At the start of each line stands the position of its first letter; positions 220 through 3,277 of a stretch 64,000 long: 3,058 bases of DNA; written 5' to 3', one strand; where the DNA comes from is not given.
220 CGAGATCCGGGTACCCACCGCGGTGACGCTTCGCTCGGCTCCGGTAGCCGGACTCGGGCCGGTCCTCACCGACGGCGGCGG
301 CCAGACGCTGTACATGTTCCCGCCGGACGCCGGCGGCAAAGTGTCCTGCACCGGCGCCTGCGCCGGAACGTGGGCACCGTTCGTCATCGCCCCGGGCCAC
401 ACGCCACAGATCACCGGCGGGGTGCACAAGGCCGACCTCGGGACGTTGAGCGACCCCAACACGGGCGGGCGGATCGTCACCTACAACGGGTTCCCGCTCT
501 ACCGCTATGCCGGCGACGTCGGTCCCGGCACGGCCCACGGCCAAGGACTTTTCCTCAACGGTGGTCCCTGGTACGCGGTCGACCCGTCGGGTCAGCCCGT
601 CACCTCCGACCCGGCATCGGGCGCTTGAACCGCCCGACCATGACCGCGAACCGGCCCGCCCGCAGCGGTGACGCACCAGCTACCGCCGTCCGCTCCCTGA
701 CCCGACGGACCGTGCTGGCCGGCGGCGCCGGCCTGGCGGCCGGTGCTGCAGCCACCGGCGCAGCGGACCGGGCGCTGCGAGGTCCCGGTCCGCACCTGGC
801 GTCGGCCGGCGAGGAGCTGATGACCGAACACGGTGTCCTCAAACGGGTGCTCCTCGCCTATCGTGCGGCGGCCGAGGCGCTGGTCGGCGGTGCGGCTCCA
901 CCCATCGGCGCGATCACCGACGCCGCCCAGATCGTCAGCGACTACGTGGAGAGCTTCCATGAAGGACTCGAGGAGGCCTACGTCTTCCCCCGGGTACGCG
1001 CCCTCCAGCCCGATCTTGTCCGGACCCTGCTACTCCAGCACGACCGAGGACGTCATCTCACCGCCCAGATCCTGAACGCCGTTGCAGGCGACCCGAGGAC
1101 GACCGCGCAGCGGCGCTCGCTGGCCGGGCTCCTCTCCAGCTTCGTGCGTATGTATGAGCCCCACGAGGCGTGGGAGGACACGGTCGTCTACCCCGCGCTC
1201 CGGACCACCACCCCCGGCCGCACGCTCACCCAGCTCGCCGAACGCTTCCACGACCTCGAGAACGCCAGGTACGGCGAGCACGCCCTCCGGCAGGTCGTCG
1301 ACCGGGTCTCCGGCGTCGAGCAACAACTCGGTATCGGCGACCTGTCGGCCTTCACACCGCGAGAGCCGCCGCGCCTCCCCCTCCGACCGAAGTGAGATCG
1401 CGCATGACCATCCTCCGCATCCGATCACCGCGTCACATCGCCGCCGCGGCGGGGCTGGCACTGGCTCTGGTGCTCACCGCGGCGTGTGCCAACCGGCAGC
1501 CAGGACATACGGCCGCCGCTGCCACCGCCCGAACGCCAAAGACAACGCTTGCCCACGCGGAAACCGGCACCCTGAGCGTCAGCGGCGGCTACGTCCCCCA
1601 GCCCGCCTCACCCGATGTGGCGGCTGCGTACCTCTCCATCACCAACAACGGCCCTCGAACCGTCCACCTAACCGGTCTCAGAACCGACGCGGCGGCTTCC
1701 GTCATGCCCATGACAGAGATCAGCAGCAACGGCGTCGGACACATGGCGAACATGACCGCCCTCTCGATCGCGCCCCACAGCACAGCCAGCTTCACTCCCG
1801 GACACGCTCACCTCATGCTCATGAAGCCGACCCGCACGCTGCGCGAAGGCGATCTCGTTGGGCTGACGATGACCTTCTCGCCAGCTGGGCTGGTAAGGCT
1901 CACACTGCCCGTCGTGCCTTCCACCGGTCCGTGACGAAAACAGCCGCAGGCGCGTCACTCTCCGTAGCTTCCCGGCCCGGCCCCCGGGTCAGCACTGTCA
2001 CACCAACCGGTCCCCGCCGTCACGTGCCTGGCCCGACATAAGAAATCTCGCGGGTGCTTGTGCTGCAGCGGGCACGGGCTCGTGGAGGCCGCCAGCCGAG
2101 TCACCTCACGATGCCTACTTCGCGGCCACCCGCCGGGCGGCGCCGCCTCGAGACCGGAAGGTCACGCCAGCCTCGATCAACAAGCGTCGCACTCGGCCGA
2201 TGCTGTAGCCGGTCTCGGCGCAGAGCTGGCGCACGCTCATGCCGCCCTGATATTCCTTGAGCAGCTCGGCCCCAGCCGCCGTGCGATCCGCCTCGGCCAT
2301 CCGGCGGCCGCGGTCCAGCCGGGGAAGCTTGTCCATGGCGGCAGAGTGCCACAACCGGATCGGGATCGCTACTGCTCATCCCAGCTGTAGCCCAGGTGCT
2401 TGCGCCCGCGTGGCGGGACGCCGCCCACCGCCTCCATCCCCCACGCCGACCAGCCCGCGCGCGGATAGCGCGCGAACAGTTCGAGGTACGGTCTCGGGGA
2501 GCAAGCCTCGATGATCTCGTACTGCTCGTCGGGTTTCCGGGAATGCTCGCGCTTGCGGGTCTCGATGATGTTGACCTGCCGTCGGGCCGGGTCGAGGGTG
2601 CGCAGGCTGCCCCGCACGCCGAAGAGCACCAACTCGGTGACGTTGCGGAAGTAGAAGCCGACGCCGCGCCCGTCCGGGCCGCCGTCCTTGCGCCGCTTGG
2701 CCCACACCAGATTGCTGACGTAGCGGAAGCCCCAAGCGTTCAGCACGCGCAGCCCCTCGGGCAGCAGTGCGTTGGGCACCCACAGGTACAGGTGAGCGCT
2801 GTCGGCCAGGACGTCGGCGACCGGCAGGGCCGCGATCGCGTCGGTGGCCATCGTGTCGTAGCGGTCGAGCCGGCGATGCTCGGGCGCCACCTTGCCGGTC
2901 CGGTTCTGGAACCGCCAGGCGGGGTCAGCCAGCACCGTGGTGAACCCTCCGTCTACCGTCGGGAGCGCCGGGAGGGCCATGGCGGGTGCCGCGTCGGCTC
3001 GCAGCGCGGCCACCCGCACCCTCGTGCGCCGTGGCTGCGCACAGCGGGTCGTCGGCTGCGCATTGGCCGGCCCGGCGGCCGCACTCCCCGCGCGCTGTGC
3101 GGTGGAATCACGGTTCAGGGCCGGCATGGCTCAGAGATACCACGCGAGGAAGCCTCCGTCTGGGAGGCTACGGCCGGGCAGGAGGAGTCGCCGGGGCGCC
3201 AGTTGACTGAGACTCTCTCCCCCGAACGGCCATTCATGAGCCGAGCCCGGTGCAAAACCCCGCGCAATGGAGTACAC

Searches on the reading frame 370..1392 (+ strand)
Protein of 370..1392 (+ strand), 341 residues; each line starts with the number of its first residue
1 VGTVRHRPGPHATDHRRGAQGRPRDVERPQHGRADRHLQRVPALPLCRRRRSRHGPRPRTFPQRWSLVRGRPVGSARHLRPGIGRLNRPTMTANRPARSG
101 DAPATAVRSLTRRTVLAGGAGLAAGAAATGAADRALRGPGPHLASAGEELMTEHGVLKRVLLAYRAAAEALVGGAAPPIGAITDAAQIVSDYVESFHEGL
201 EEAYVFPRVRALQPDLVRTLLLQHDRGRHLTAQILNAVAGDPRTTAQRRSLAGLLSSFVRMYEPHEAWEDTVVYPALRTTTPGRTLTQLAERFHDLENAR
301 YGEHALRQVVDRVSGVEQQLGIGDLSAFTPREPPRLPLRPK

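Call 28: search_protein_families(library=pfam, proteins=[window:370-1392:+])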
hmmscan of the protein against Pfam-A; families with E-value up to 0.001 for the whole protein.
window:370-1392:+ (341 aa): 1 family
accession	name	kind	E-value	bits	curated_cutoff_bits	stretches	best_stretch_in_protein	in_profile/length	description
PF01814.28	Hemerythrin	-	7.3e-14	52.8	25.3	2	216-295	2-79/127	Hemerythrin HHE cation binding domain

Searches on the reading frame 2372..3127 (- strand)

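Call 28: search_protein_families(library=pfam, proteins=[window:2372-3127:-])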
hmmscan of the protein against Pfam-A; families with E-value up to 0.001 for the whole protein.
window:2372-3127:- (252 aa): 1 family
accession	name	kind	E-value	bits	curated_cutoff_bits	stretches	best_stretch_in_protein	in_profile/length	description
PF05063.20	MT-A70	-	1.8e-27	96.8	23.9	1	62-232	1-172/172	MT-A70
